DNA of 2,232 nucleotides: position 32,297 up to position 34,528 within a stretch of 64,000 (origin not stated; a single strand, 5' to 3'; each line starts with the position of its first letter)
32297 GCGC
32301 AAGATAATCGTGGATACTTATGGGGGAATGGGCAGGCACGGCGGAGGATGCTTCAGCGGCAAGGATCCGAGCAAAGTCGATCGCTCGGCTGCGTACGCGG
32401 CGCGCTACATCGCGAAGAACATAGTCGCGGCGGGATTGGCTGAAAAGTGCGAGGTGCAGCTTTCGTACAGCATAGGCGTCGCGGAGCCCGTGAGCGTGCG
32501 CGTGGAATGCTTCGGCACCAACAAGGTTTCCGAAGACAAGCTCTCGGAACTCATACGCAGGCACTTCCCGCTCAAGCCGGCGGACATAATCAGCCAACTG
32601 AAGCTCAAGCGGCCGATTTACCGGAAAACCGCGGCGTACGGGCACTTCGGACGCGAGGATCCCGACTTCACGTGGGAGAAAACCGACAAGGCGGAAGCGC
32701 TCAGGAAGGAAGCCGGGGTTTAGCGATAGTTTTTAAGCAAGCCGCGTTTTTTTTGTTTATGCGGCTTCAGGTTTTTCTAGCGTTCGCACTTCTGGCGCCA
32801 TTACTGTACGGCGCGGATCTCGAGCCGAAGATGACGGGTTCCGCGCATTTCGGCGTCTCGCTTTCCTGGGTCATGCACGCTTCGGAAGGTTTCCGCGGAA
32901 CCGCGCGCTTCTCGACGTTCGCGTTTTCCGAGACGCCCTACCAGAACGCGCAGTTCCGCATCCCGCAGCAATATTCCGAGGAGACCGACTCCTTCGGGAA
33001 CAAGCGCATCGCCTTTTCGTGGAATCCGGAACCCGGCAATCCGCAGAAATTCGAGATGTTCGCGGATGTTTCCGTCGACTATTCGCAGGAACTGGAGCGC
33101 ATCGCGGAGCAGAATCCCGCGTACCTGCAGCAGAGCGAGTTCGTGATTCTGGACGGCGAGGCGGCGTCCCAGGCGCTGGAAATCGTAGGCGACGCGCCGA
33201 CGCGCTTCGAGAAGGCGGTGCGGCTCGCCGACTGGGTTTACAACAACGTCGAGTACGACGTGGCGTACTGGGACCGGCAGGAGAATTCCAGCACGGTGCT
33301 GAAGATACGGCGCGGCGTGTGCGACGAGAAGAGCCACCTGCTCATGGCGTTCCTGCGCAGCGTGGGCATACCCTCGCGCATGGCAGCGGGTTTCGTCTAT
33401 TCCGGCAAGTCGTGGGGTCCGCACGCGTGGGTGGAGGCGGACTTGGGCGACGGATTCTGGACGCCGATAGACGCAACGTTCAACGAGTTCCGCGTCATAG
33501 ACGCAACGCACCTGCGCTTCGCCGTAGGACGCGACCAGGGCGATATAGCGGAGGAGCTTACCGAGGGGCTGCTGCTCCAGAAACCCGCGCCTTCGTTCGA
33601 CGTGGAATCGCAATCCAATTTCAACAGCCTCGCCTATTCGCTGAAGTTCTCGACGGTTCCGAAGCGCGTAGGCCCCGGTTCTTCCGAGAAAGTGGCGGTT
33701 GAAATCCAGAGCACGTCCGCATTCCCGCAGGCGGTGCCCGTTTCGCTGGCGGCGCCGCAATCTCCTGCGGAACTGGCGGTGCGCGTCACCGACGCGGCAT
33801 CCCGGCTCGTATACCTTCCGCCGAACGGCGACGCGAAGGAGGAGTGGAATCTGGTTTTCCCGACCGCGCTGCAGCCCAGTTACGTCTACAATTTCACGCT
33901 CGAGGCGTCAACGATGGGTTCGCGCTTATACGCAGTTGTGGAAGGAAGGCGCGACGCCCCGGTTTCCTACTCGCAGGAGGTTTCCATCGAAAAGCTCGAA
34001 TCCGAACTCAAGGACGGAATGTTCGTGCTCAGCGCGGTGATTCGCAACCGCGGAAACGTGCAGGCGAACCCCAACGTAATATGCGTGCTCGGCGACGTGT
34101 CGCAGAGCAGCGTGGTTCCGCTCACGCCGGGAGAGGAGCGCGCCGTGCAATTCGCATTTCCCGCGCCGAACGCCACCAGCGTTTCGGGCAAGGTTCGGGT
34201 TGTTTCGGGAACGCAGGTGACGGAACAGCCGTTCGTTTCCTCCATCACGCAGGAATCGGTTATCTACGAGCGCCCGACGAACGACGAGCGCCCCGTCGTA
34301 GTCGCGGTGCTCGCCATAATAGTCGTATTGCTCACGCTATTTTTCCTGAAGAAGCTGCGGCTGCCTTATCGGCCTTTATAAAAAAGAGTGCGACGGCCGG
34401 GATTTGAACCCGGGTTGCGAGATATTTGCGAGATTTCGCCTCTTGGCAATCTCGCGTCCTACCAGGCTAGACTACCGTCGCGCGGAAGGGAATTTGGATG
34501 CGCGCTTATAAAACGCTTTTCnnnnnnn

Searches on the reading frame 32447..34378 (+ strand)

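Call 45: search_protein_families(library=pfam, proteins=[window:32447-34378:+], max_evalue=0.01)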
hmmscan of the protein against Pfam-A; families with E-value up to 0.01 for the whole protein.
window:32447-34378:+ (644 aa): 2 families
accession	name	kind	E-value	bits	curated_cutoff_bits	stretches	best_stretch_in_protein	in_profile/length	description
PF01841.26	Transglut_core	-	5.5e-22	78.5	23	1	243-343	4-108/108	Transglutaminase-like superfamily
PF13471.12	Transglut_core3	-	0.0007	19.9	26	1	285-332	52-98/117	Transglutaminase-like superfamily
